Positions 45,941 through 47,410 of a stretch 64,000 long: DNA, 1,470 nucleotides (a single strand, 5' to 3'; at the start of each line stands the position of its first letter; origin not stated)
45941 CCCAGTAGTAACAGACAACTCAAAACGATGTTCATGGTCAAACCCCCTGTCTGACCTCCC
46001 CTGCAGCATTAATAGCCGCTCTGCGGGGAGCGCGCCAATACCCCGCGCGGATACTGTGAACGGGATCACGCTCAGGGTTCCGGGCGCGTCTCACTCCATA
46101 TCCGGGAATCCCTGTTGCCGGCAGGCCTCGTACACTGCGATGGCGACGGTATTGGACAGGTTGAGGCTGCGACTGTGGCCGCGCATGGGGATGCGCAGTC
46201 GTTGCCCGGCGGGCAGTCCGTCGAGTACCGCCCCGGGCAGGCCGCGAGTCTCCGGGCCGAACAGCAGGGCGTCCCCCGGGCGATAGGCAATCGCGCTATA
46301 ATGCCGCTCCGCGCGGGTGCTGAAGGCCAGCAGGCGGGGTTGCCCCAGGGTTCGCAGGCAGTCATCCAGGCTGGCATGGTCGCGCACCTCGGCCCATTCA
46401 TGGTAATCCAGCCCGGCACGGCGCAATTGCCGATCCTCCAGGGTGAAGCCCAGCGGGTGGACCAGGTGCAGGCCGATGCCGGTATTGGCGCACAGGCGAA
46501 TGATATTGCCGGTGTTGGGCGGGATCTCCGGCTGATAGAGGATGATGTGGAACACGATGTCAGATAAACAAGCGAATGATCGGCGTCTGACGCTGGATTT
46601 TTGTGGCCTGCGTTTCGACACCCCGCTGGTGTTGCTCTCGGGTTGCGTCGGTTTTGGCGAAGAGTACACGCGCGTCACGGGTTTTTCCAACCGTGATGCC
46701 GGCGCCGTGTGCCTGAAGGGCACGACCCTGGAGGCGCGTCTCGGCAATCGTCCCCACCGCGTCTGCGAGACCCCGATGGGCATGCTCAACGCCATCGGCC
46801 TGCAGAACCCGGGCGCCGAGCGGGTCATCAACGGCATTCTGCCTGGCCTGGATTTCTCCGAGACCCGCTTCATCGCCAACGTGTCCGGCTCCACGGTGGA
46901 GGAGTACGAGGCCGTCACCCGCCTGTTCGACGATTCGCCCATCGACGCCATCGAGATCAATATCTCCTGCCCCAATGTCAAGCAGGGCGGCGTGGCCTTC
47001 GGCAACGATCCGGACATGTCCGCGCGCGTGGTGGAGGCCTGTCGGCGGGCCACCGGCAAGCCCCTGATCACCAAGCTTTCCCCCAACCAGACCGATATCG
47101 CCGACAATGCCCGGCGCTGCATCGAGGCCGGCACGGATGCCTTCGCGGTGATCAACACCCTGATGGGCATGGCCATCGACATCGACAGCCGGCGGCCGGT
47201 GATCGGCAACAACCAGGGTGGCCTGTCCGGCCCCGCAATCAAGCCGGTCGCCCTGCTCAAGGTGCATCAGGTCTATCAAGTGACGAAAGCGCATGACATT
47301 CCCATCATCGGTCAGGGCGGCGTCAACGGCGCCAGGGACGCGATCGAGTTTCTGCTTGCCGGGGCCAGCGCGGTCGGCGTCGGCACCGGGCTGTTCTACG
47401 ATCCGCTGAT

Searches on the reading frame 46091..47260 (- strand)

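Call 52: search_protein_families(library=pfam, proteins=[window:46091-47260:-], max_evalue=0.00001)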
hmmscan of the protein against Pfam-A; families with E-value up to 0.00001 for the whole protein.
window:46091-47260:- (389 aa): 1 family
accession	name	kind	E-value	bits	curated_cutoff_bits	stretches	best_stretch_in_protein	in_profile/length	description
PF00588.24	SpoU_methylase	-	8.6e-32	110.6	29.7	1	237-377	2-142/142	SpoU rRNA Methylase family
